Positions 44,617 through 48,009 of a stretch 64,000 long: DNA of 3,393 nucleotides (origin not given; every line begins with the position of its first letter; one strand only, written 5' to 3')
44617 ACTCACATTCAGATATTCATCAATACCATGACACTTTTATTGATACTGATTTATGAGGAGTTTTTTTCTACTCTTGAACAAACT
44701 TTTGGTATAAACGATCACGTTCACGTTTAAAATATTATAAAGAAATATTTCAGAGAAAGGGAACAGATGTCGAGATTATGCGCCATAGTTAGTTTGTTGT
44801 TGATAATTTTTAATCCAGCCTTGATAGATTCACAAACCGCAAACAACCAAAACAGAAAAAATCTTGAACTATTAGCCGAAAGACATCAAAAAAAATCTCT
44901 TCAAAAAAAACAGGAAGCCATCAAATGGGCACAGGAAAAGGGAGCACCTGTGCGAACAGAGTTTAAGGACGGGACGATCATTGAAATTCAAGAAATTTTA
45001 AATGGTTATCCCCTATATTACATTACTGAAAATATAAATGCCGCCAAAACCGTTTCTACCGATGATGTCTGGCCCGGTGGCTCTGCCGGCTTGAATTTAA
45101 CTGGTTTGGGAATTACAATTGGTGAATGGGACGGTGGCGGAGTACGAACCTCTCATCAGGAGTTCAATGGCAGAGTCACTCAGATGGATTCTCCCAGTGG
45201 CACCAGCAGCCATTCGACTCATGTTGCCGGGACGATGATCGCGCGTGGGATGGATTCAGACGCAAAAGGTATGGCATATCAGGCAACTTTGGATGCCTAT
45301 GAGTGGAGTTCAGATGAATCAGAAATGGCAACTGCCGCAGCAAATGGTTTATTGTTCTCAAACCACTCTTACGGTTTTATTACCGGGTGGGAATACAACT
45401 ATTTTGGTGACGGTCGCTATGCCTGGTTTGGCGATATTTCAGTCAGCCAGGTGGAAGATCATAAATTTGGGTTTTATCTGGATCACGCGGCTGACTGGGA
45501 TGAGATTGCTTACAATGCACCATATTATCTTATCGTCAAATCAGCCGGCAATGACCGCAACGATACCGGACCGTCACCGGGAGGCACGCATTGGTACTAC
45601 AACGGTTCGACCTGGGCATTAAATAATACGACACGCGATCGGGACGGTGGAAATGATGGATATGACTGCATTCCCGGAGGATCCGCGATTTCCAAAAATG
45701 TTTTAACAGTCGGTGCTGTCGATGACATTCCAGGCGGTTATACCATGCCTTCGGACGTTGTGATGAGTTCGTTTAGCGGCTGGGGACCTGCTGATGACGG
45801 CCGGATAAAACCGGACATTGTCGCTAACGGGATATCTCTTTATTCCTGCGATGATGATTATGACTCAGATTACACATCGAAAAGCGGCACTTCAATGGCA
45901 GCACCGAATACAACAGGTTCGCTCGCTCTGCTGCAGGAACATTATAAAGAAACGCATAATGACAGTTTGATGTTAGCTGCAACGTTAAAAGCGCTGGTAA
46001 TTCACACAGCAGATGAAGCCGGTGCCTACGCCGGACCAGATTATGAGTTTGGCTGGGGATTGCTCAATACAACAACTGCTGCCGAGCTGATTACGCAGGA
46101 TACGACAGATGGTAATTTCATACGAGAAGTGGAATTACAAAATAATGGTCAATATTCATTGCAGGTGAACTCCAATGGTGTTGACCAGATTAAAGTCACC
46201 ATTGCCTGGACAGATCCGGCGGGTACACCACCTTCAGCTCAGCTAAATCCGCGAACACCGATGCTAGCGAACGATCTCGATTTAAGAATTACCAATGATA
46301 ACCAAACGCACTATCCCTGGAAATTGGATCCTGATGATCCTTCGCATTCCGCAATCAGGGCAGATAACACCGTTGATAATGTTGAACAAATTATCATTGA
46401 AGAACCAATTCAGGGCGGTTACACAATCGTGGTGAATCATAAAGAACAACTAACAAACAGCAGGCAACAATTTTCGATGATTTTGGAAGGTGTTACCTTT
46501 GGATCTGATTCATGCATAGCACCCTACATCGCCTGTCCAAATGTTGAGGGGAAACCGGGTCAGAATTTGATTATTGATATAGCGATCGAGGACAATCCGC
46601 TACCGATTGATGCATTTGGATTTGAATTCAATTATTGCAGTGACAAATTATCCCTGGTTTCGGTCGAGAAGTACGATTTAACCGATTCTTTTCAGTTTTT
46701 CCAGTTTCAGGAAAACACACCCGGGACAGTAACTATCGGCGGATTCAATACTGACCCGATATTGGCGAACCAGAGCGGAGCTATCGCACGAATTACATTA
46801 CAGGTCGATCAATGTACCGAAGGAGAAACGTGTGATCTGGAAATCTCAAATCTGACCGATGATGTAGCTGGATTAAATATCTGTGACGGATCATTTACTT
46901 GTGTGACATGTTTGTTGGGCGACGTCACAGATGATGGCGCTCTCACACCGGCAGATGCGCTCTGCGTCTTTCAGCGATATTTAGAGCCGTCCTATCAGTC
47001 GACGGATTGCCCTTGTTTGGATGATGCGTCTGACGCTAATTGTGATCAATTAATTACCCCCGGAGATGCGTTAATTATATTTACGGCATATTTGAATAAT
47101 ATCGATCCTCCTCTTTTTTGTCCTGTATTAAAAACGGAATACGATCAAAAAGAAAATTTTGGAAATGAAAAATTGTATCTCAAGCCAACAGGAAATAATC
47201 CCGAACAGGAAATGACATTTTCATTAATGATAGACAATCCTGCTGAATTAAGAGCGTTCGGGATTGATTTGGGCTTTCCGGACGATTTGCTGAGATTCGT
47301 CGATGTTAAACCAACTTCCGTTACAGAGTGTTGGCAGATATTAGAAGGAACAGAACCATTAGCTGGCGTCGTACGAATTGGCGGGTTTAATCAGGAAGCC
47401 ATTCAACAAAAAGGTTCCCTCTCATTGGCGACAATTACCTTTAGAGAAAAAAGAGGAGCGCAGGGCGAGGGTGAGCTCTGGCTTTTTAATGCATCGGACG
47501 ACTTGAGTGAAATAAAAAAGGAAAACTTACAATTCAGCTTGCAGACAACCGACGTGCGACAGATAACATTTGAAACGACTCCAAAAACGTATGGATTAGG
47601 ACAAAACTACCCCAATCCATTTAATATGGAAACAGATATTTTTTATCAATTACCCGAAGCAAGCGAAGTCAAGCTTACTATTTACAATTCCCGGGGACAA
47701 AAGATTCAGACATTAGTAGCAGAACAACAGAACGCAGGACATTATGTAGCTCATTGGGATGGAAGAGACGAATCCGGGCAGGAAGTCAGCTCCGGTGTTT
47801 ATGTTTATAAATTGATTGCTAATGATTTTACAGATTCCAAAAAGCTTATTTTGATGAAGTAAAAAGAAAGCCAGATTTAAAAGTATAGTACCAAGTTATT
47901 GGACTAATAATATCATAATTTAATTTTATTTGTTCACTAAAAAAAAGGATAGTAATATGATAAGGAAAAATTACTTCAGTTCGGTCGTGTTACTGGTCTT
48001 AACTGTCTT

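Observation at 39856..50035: Three consecutive T9SS cargo proteins that all combine cohesin-like and dockerin-like modules: possible surface protease complex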

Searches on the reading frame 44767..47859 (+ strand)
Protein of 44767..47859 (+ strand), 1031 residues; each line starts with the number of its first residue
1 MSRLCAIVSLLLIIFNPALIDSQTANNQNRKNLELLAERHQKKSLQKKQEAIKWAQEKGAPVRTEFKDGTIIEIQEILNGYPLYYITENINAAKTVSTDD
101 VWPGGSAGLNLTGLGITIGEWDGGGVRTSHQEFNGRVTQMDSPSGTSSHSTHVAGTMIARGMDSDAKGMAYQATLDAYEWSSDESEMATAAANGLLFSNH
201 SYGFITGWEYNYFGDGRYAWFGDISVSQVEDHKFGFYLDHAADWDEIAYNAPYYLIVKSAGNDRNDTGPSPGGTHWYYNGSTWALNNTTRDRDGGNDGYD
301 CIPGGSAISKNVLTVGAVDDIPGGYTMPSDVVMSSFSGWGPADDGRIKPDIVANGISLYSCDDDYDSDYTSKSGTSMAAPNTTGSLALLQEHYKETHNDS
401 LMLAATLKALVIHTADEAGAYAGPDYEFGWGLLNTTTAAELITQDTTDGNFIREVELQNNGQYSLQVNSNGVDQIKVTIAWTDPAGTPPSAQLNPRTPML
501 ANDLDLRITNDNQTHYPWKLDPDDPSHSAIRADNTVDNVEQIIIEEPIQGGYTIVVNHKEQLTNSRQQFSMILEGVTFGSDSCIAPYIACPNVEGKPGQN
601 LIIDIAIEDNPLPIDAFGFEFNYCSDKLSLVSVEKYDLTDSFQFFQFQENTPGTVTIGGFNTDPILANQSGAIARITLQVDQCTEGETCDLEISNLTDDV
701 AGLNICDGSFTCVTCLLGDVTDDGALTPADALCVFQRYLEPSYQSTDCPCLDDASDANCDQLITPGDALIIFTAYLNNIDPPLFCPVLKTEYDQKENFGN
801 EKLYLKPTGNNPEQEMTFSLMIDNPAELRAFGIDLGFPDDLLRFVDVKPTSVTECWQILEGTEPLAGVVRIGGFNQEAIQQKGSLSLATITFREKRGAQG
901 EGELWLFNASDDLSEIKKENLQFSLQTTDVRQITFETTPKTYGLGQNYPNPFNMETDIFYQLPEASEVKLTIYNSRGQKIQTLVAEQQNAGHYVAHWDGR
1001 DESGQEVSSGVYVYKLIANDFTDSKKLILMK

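Call 6: search_protein_families(library=pfam, proteins=[window:44767-47859:+], max_evalue=1)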
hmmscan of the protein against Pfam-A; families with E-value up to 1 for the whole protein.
window:44767-47859:+ (1031 aa): 5 families
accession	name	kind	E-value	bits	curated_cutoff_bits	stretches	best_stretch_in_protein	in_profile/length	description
PF00082.27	Peptidase_S8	-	1e-31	110.8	21.8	1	134-431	41-288/288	Subtilase family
PF13860.13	FlgD_ig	-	2.6e-12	47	27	1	963-1016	19-73/79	FlgD Ig-like domain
PF18962.6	Por_Secre_tail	-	3.3e-05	24.5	27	1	948-1028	2-74/75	Secretion system C-terminal sorting domain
PF13585.12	CHU_C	-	9.5e-05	22.9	27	1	964-1020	25-75/86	CHU_C Type IX secretion signal domain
PF01835.25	MG2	-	0.18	12.6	32.8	0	960-997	28-65/96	MG2 domain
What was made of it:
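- On Peptidase S8 (subtilase): PF00082 1e-31 (call 6).
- Checked: Peptidase_S8: E = 1e-31 (call 6).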

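Call 7: search_protein_families(library=ncbifam, proteins=[window:44767-47859:+], max_evalue=1)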
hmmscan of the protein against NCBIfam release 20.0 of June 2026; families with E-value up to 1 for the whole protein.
window:44767-47859:+ (1031 aa): 21 families
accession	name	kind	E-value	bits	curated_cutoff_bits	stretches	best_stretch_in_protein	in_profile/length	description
TIGR04183.1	Por_Secre_tail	domain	1.5e-11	44.1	23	1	948-1028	2-70/72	T9SS type A sorting domain-containing protein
NF040809.1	germ_prot_CspBA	exception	1.7e-11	42.5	1250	1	323-449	409-533/1099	bifunctional germination protease/germinant receptor pseudoprotease CspBA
NF033595.1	denti_PrtP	equivalog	3.1e-11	42.6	300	1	351-446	414-509/606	dentilisin complex serine proteinase subunit PrtP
NF040553.1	SGO_0316_fam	subfamily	3.1e-10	38.4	1400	1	333-439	653-763/1486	SGO_0316/SGO_0317 family LPXTG-anchored serine peptidase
NF040808.2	CspC_non_triad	exception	3.5e-10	38.9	675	1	307-442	425-552/556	bile acid germinant receptor pseudoprotease CspC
NF033707.1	T9SS_sortase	equivalog_domain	3.3e-09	35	420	1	946-1024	1000-1083/1095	type IX secretion system sortase PorU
NF005176.1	PRK06655.1-1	equivalog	9.5e-09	35.5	230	1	963-1019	94-150/197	flagellar hook assembly protein FlgD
TIGR03921.1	T7SS_mycosin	equivalog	9.3e-08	31.6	278.75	1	256-440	152-286/353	type VII secretion-associated serine protease mycosin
NF051851.1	AtpSerPepEprS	equivalog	9e-07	27.3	1700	1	367-438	295-362/988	autotransporter serine peptidase EprS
NF052323.1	T9SSA_dep_M6i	equivalog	9.1e-06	23.9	600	1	940-1020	957-1028/1043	T9SS-dependent M6-like inactivated metalloprotease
NF009276.0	PRK12633.1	equivalog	2.4e-05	24.2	383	1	964-1022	127-185/234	flagellar basal body rod modification protein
NF009452.0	PRK12812.1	equivalog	0.00031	20.1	258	1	966-1020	151-208/289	flagellar basal body rod modification protein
NF053608.1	Lsa66_OmpA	equivalog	0.00037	19.1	700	1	993-1022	203-232/581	fibronectin-binding adhesin Lsa66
NF009277.0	PRK12634.1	equivalog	0.00052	20.2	333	1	964-1022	120-178/221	flagellar basal body rod modification protein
NF052228.1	T9SS_PorZ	equivalog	0.00076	18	260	1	948-1020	676-744/757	type IX secretion system anionic LPS delivery protein PorZ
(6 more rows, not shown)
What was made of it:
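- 47608..47859 (+): P2 T9SS type A sorting domain (aa 948-1031). TIGR04183 44.1 bits (call 7)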

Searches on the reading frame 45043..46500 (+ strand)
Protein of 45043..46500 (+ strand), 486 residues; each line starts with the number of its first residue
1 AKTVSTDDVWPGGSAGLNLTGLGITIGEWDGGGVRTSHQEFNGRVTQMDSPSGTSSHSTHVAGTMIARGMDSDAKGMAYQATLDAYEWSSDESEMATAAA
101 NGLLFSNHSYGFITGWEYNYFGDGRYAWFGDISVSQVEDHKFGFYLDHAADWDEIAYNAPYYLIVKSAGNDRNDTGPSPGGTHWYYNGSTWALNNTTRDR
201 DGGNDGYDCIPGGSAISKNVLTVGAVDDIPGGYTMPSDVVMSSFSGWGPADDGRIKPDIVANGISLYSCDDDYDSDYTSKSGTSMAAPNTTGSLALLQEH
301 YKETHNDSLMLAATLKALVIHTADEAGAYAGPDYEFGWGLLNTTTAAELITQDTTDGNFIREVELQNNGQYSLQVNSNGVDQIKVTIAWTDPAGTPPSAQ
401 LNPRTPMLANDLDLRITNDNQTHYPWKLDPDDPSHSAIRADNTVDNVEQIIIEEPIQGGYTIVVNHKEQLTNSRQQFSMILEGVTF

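Call 49: search_solved_structures(query=window:45043-46500:+, max_evalue=0.00001, show_alignments=1)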
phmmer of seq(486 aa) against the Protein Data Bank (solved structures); distinct sequences matched with E-value up to 0.00001: 18.
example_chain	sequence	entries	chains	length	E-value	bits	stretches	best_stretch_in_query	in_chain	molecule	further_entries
1wmd_A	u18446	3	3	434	1.8e-21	79.6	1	200-466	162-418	protease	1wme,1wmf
5fax_A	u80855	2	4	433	6.1e-20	74.6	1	205-466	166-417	Subtilase SubHal from Bacillus halmapalus | Enzyme subtilase SubHal from Bacillus halmapalus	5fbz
4i0w_B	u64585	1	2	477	2e-10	43.2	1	231-345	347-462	Protease CspB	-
3eif_A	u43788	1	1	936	6.8e-10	41.4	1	233-367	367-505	C5a peptidase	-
7yzx_A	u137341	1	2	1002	7.7e-10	41.3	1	233-366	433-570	C5a peptidase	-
7bj3_A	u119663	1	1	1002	1.9e-09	39.9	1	233-366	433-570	C5a peptidase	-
1xf1_A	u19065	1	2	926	2.4e-09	39.6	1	236-375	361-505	C5a peptidase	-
8bty_A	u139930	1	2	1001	2.7e-09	39.5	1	236-375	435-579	C5a peptidase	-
8e7f_A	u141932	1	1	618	3.5e-09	39.1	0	275-346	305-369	Extracellular serine protease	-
7edd_A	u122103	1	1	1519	1.9e-08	36.6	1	240-318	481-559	C5a peptidase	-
5xya_A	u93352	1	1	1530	2e-08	36.6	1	240-318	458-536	Chemokine protease C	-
5xyr_A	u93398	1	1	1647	2.1e-08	36.5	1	240-318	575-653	Chemokine protease C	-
31mr_B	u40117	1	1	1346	3.7e-08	35.7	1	240-318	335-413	Cell envelope proteinase A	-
6vjb_A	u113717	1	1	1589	4.3e-08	35.5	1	240-318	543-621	Putative cell envelope proteinase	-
5xxz_A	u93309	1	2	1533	6.3e-08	35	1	240-318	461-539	Chemokine protease C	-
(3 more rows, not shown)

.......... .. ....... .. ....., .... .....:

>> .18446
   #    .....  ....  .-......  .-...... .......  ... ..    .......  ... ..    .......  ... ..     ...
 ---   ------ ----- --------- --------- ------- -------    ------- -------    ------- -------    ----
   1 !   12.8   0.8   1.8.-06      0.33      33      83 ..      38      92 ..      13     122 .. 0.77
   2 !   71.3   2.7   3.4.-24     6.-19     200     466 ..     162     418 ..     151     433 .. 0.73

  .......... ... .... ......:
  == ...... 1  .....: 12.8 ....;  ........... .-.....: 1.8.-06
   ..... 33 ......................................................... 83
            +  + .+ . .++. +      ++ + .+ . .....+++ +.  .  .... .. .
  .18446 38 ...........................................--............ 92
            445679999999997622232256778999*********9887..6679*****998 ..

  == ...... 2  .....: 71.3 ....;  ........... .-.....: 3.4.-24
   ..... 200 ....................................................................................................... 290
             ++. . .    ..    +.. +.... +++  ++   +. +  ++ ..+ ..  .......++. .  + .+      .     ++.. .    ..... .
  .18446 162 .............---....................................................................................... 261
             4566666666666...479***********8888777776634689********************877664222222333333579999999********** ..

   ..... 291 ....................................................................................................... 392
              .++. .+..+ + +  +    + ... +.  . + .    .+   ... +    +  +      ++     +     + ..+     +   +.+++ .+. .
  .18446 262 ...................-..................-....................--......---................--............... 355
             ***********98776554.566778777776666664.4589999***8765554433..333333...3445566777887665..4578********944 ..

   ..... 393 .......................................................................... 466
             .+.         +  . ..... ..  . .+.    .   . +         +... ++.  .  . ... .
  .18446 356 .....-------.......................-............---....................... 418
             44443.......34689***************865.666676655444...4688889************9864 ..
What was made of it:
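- On Peptidase S8 (subtilase): The closest structure is the KP-43 protease 1wmd at 1.8e-21, including its C-terminal beta domain (call 49).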

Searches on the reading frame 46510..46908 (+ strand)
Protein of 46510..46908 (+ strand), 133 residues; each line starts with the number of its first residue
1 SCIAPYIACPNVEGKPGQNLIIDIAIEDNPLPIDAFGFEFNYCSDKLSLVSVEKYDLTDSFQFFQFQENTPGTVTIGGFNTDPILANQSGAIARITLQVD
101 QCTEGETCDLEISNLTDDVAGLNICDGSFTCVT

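Call 9: search_protein_families(library=pfam, proteins=[window:46510-46908:+], max_evalue=10)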
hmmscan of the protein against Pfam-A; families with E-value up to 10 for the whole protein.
seq(133 aa): 1 family
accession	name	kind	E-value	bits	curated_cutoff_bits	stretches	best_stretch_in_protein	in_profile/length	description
PF00963.24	Cohesin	-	1.2e-08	35.7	24.1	1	10-126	6-129/139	Cohesin domain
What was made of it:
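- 46510..46908 (+): P2 CohA (aa 582-714). Pfam Cohesin 35.7 bits (call 9).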

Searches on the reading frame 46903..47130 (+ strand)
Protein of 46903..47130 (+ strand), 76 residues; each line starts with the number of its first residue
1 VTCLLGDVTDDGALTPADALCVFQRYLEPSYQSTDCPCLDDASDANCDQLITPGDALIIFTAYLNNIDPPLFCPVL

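Call 9: search_protein_families(library=pfam, proteins=[window:46903-47130:+], max_evalue=10)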
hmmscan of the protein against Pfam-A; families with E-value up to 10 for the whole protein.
seq(76 aa): 1 family
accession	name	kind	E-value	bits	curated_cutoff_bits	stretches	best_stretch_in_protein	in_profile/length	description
PF00404.24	Dockerin_1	-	0.00074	20.1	22.9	1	5-59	1-52/57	Dockerin type I domain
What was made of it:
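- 46909..47136 (+): P2 Cys-rich dockerin (aa 715-790). Both loops have the canonical 12 residues: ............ and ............. Pfam Dockerin_1 20.1 bits, below GA (call 9).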

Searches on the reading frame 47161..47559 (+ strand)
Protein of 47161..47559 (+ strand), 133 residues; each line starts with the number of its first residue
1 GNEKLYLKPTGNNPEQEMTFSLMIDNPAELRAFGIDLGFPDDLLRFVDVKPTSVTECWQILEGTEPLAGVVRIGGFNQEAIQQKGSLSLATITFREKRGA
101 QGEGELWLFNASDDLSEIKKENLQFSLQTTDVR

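Call 9: search_protein_families(library=pfam, proteins=[window:47161-47559:+], max_evalue=10)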
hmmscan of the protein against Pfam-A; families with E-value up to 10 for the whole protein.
seq(133 aa): 0 families
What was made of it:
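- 47161..47559 (+): P2 CohB (aa 799-931). No Pfam hit (call 9).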
